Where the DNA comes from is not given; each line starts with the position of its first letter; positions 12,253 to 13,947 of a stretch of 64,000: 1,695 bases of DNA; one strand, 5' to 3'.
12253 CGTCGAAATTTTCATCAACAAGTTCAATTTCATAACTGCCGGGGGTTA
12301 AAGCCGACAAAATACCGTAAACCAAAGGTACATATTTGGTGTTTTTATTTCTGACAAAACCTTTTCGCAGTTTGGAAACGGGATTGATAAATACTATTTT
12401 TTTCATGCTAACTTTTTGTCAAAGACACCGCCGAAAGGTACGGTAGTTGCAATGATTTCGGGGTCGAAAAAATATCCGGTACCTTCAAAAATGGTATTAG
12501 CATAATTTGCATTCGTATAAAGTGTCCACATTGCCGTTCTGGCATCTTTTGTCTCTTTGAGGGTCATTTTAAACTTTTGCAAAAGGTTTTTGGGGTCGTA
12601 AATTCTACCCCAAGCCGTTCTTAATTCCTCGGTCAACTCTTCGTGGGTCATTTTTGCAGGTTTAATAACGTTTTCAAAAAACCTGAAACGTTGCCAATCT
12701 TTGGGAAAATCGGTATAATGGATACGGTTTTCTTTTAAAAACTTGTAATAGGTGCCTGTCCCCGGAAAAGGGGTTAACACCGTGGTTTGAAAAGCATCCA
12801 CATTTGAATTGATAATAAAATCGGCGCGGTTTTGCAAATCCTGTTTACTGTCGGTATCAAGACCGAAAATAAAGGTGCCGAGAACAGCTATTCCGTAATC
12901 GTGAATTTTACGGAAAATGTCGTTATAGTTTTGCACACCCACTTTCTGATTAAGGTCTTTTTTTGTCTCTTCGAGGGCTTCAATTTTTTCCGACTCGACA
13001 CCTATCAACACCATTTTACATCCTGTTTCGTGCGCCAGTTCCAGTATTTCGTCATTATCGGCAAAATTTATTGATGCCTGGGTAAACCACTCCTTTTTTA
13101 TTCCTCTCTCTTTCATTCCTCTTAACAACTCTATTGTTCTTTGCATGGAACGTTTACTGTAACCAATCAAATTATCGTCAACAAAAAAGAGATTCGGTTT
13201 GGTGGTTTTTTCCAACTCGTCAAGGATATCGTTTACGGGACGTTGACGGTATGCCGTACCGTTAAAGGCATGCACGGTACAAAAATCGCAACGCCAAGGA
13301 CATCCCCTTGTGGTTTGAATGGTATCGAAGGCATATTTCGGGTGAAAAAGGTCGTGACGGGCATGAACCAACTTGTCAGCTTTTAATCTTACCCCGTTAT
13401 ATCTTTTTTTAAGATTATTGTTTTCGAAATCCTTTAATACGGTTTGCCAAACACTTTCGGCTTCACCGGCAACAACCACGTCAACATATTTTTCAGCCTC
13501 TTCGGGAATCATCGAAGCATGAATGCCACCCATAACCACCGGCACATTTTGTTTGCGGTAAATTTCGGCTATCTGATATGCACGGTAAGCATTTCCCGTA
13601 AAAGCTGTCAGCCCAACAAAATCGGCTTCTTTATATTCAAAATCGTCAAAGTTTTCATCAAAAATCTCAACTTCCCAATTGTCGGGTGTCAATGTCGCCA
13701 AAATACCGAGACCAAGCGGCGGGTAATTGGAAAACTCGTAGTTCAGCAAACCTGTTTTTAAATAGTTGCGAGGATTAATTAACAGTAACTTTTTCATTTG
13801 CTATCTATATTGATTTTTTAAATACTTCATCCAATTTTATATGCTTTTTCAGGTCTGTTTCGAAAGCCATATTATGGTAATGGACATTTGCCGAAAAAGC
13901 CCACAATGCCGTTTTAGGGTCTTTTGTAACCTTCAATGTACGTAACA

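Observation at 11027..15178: Tandem triplication of B12-binding radical SAM enzymes in one translationally coupled operon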

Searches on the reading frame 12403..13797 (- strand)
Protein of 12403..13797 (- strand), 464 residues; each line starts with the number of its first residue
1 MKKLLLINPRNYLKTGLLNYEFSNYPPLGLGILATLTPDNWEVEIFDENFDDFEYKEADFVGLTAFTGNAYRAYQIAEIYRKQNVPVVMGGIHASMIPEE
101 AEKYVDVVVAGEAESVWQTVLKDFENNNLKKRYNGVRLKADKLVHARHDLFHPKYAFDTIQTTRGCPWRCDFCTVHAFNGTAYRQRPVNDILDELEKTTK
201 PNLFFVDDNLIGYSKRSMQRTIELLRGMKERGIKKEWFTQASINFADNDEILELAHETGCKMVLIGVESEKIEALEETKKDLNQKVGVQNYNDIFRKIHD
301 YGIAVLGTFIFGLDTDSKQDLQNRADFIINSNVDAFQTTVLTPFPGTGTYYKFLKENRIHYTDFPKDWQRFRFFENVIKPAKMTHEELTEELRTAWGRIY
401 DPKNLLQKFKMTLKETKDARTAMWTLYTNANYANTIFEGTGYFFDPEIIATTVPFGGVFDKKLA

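Call 3: search_protein_families(library=pfam, proteins=[window:12403-13797:-], max_evalue=0.001)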
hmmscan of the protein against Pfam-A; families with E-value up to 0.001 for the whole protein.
window:12403-13797:- (464 aa): 4 families
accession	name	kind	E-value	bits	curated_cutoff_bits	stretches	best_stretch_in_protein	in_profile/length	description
PF04055.27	Radical_SAM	-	3.6e-15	57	29.5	1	160-328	1-166/166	Radical SAM superfamily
PF02310.24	B12-binding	-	4.2e-13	49.6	32.1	1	24-117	11-117/121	B12 binding domain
PF19864.5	Radical_SAM_N2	-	1.4e-07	31.5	29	1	80-130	81-131/151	Radical SAM proteins, N-terminal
PF13282.11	DUF4070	-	0.0006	20.3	22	0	355-421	9-70/144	Domain of unknown function (DUF4070)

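Call 4: search_protein_families(library=ncbifam, proteins=[window:12403-13797:-], max_evalue=0.001)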
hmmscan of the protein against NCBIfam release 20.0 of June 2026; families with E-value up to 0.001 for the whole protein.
window:12403-13797:- (464 aa): 21 families
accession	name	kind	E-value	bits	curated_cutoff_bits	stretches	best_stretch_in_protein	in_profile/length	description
TIGR03471.1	HpnJ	equivalog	1.7e-25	89.9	577.6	1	154-400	194-433/472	hopanoid biosynthesis associated radical SAM protein HpnJ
TIGR04367.1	HpnR_B12_rSAM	equivalog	1e-24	87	650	1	86-393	92-406/490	hopanoid C-3 methylase HpnR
TIGR02026.1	BchE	equivalog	7.1e-24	84.5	481.35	2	159-424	196-449/497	magnesium-protoporphyrin IX monomethyl ester anaerobic oxidative cyclase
TIGR04479.1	bcpD_PhpK_rSAM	subfamily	6.6e-23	80.8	600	1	148-338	230-416/504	PhpK family radical SAM P-methyltransferase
TIGR04013.1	B12_SAM_MJ_1487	hypoth_equivalog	8.8e-22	77.5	251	1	64-347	50-351/382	TIGR04013 family B12-binding domain/radical SAM domain-containing protein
NF050148.1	rSAM_ApyD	equivalog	1.5e-21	76.5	750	2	160-364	202-402/645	RiPP biosynthesis radical SAM protein ApyD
TIGR04072.2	rSAM_ladder_B12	equivalog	1.9e-20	73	360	1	75-411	88-427/443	lipid biosynthesis B12-binding/radical SAM protein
TIGR04014.1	B12_SAM_MJ_0865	equivalog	1.8e-19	69.8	360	1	160-350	163-355/434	methyl-coenzyme M reductase glutamine C-methyltransferase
NF033070.1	rSAM_AprD4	equivalog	2.3e-19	69.6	500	1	59-392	91-424/456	AprD4 family radical SAM diol-dehydratase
TIGR04295.1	B12_rSAM_oligo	hypoth_equivalog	1.1e-15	57.3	400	1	147-352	188-383/422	TIGR04295 family B12-binding domain-containing radical SAM protein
NF038361.1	rSAM_Sden_1168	equivalog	8.2e-15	54.3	575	1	160-361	285-481/560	Sden_1168 family B12-binding radical SAM P-methyltransferase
NF045585.1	rSAM_slr0320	equivalog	3e-12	45.8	775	1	159-294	237-374/511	photosystem II high light acclimation radical SAM protein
NF040542.1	rSAM_RCCLKC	equivalog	2.7e-10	40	450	1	159-334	182-353/423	arsinothricin biosynthesis radical SAM protein ArsL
TIGR00089.1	TIGR00089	subfamily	4.1e-09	35.7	251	1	81-348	64-335/429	MiaB/RimO family radical SAM methylthiotransferase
TIGR01125.1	TIGR01125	equivalog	1.2e-08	34.5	356.95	1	65-336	46-321/432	30S ribosomal protein S12 methylthiotransferase RimO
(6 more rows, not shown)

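Call 10: find_encoding_contigs(protein=window:12403-13797:-, flank=10000, max_places=6)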
Protein window:12403-13797:- (464 aa): 4 contigs read that carry it; 3 places shown.
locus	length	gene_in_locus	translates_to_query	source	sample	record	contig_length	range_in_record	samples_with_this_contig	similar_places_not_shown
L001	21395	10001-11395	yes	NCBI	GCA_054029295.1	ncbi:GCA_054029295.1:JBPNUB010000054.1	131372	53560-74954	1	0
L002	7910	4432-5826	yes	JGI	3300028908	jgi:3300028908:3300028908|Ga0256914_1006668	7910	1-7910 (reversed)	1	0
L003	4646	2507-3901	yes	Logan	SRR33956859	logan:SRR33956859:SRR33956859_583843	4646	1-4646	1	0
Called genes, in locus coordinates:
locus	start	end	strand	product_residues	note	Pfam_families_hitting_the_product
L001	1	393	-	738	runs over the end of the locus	PF01839:FG-GAP (faint), PF13517:FG-GAP_3, PF18962:Por_Secre_tail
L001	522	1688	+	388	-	PF00072:Response_reg, PF00158:Sigma54_activat, PF14532:Sigma54_activ_2, PF00004:AAA (weak), PF07728:AAA_5, PF25601:AAA_lid_14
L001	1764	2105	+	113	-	PF02033:RBFA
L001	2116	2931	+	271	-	PF01209:Ubie_methyltran (faint), PF13489:Methyltransf_23, PF06080:DUF938 (weak), PF13847:Methyltransf_31, PF08241:Methyltransf_11, PF08242:Methyltransf_12, PF13649:Methyltransf_25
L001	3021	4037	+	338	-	-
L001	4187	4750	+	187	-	PF01871:AMMECR1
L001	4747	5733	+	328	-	PF04055:Radical_SAM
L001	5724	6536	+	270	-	PF01875:Memo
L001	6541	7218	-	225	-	PF13302:Acetyltransf_3 (weak), PF13420:Acetyltransf_4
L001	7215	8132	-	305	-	PF00535:Glycos_transf_2, PF10111:Glyco_tranf_2_2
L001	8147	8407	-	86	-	PF00550:PP-binding (weak)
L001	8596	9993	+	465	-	PF02310:B12-binding, PF04055:Radical_SAM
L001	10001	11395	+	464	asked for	PF02310:B12-binding, PF19864:Radical_SAM_N2 (weak), PF04055:Radical_SAM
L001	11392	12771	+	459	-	PF02310:B12-binding, PF19864:Radical_SAM_N2 (faint), PF04055:Radical_SAM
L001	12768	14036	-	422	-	PF07690:MFS_1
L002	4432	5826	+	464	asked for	PF02310:B12-binding, PF19864:Radical_SAM_N2 (weak), PF04055:Radical_SAM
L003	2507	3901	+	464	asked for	PF02310:B12-binding, PF19864:Radical_SAM_N2 (weak), PF04055:Radical_SAM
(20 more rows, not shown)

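Call 11: find_homologous_proteins(query=window:12403-13797:-, max_evalue=1e-20)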
Query window:12403-13797:- (464 aa): 6575 proteins with E <= 1e-20 among 8000 candidates; the best 120 are listed.
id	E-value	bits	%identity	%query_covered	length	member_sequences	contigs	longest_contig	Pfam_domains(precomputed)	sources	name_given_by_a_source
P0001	0.0e+0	1035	95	100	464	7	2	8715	PF04055.28,PF19864.6,PF02310.25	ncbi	-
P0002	2.1e-282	955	88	99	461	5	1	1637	PF04055.28,PF19864.6,PF02310.25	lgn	-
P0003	3.3e-277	938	86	99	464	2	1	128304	PF04055.28,PF19864.6,PF02310.25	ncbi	-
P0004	5.1e-277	937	84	100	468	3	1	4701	PF04055.28,PF19864.6,PF02310.25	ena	-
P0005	2.6e-272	922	83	99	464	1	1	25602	PF04055.28,PF19864.6,PF02310.25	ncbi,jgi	-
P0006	1.2e-246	837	77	98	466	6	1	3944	PF04055.28,PF02310.25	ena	-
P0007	2.3e-241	820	76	98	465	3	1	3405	PF04055.28,PF02310.25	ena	-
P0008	1.4e-236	804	75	98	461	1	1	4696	PF04055.28,PF02310.25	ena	-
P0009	9.3e-232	788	73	98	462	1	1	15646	PF04055.28,PF02310.25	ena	-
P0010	1.1e-231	788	73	98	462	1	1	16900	PF04055.28,PF02310.25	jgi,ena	-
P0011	1.9e-231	787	72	98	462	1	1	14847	PF04055.28,PF02310.25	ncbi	-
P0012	2.3e-231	787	73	98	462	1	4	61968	PF04055.28,PF02310.25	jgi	jgi:radical SAM superfamily enzyme YgiQ (UPF0313 family)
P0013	4.2e-231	786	72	98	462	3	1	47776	PF04055.28,PF02310.25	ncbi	-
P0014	5.3e-231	785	72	98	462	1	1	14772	PF04055.28,PF02310.25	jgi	jgi:radical SAM superfamily enzyme YgiQ (UPF0313 family)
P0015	6.1e-231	785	73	98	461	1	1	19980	PF04055.28,PF02310.25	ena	-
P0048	2.3e-163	562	55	94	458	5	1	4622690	PF04055.28,PF02310.25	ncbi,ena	-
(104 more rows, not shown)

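Call 30: find_encoding_contigs(protein=P0048, flank=10000, max_places=2)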
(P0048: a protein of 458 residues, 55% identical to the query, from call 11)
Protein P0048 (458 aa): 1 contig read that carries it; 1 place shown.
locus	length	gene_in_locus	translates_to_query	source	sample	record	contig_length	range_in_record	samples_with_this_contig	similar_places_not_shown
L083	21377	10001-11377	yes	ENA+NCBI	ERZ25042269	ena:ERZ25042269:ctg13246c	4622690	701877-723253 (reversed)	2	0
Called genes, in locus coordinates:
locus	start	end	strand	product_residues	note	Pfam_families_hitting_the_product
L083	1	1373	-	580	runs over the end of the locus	PF23357:DUF7088, PF09822:ABC_transp_aux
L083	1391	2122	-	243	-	PF12679:ABC2_membrane_2, PF12730:ABC2_membrane_4, PF12698:ABC2_membrane_3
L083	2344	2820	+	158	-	PF01243:PNPOx_N, PF12900:Pyridox_ox_2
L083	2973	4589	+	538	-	PF00005:ABC_tran, PF13304:AAA_21 (faint), PF12848:ABC_tran_Xtn, PF00005:ABC_tran (weak)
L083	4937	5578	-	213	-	PF03006:HlyIII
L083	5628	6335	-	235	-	PF00849:PseudoU_synth_2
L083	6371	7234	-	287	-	PF02548:Pantoate_transf, PF13714:PEP_mutase (faint)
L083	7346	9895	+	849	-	PF13620:CarboxypepD_reg, PF13715:CarbopepD_reg_2, PF07715:Plug (weak)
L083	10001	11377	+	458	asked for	PF02310:B12-binding, PF04055:Radical_SAM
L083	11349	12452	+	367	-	PF00685:Sulfotransfer_1, PF13469:Sulfotransfer_3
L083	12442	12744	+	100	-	-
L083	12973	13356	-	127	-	PF01042:Ribonuc_L-PSP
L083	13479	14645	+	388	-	PF02771:Acyl-CoA_dh_N, PF02770:Acyl-CoA_dh_M, PF00441:Acyl-CoA_dh_1, PF08028:Acyl-CoA_dh_2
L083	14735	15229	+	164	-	PF14595:Thioredoxin_9 (faint), PF00085:Thioredoxin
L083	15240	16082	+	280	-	PF02569:Pantoate_ligase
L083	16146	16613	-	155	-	-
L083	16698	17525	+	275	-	PF03706:LPG_synthase_TM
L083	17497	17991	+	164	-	PF01467:CTP_transf_like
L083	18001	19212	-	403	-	PF00144:Beta-lactamase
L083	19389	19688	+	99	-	-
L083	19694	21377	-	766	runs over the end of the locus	PF17900:Peptidase_M1_N (weak), PF01433:Peptidase_M1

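Call 40: predict_structure(alignment_id=A2)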
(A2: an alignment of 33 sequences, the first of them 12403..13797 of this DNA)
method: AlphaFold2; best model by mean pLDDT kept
length: 464 residues; sequences in the alignment: 33
mean_pLDDT: 90.3   pTM: 0.89
mean pLDDT of the five models: 90.3, 90.1, 89.9, 88.8, 87.0
residues with pLDDT >= 90: 331; 70-90: 106; 50-70: 16; < 50: 11
segments of 3 or more residues with pLDDT < 50: 455-464
pLDDT, mean of each block of 10 residues (from residue 1): 96 70 85 97 95 96 93 98 98 93 98 95 98 93 92 93 85 84 90 93 77 80 96 94 90 95 93 91 90 97 97 96 98 96 91 94 94 89 93 93 92 96 92 84 78 52 36
secondary structure, 60 per line:
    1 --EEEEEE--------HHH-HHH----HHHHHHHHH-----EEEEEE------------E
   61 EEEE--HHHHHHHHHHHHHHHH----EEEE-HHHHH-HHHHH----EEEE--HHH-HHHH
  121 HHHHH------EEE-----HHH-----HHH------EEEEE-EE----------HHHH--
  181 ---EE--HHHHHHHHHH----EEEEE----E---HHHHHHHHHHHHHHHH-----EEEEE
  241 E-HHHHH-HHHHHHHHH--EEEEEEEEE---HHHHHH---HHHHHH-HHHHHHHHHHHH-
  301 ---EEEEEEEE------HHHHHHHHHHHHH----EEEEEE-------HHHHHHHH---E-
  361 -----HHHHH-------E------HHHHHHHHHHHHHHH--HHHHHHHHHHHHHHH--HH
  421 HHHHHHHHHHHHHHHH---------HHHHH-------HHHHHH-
elements in order: E3-8 H28-36 E42-47 E60-64 H67-82 E87-90 H92-96 H98-102 E107-110 H117-125 E132-134 E157-161 H175-178 H188-197 E202-206 H215-230 E236-241 H243-247 H249-257 E260-268 H272-277 H281-286 H288-299 E304-311 H318-330 E335-340 H348-355 H366-370 H385-399 H402-416 H419-436 H446-450 H458-463

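Call 46: fold_search(model_id=the predicted structure, library=pdb)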
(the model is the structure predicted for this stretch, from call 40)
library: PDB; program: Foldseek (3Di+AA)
matches with E <= 10: 1601; with E <= 0.001: 70
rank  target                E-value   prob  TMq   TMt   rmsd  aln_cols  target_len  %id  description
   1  6fd2_B                7.5e-22  1.00  0.70  0.72   6.9       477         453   18  Radical SAM 1,2-diol dehydratase AprD4 in complex with its substrate paromamine (released 2018-01-17)
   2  6fd2_A                5.7e-21  1.00  0.70  0.72   6.8       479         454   18  Radical SAM 1,2-diol dehydratase AprD4 in complex with its substrate paromamine (released 2018-01-17)
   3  9ccb                  6.8e-20  1.00  0.59  0.65  11.1       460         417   20  X-ray crystal structure of methyl-coenzyme M reductase glutamine methylase (MgmA) from Methanothermobacter marburgensis  (released 2025-01-01)
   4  9n1b                  2.4e-19  1.00  0.67  0.52   7.6       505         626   14  Crystal structure of CysS from Corallococcus sp. CA054B with 5'-deoxyadenosine, methionine, and pantetheinylated 3-metho (released 2026-01-28)
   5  6wte_B                3.4e-19  1.00  0.63  0.56   8.7       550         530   15  Structure of radical S-adenosylmethionine methyltransferase, TsrM, from Kitasatospora setae with cobalamin and [4Fe-4S (released 2020-12-23)
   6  9n1c                  1.0e-18  1.00  0.67  0.51   7.6       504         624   15  Crystal structure of CysS from Corallococcus sp. CA054B with 5'-deoxyadenosine, methionine, and pantetheinylated 3-ethox (released 2026-01-28)
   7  5ul4                  1.2e-18  1.00  0.67  0.44   6.8       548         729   16  Structure of Cobalamin-dependent S-adenosylmethionine radical enzyme OxsB with aqua-cobalamin and S-adenosylmethionine b (released 2017-04-19)
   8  6wte_A                1.6e-18  1.00  0.66  0.56   6.3       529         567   17  Structure of radical S-adenosylmethionine methyltransferase, TsrM, from Kitasatospora setae with cobalamin and [4Fe-4S (released 2020-12-23)
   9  6wtf_A                2.2e-18  1.00  0.62  0.53   5.5       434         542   18  Structure of radical S-adenosylmethionine methyltransferase, TsrM, from Kitasatospora setae with tryptophan substrate  (released 2020-12-23)
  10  5ul3                  2.7e-18  1.00  0.66  0.45   9.0       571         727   15  Structure of Cobalamin-dependent S-adenosylmethionine radical enzyme OxsB with aqua-cobalamin bound (released 2017-04-19)
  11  9n1d                  3.0e-18  1.00  0.66  0.50   7.8       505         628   15  Crystal structure of CysS from Corallococcus sp. CA054B with 5'-deoxyadenosine and methionine bound (released 2026-01-28)
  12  6wtf_B                7.2e-18  1.00  0.63  0.55  10.2       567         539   16  Structure of radical S-adenosylmethionine methyltransferase, TsrM, from Kitasatospora setae with tryptophan substrate  (released 2020-12-23)
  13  5ul2                  6.9e-17  1.00  0.64  0.43   9.1       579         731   15  Structure of Apo, SeMet-labeled Cobalamin-dependent S-adenosylmethionine radical enzyme OxsB (released 2017-04-19)
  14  7kdy_A                5.2e-16  1.00  0.64  0.47   7.5       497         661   16  Crystal structure of Streptomyces tokunonesis TokK with hydroxycobalamin, 5'-deoxyadenosine, methionine, and (2R)-pant (released 2022-01-12)
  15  7kdy_B                8.7e-16  1.00  0.65  0.47   7.3       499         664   17  Crystal structure of Streptomyces tokunonesis TokK with hydroxycobalamin, 5'-deoxyadenosine, methionine, and (2R)-pant (released 2022-01-12)
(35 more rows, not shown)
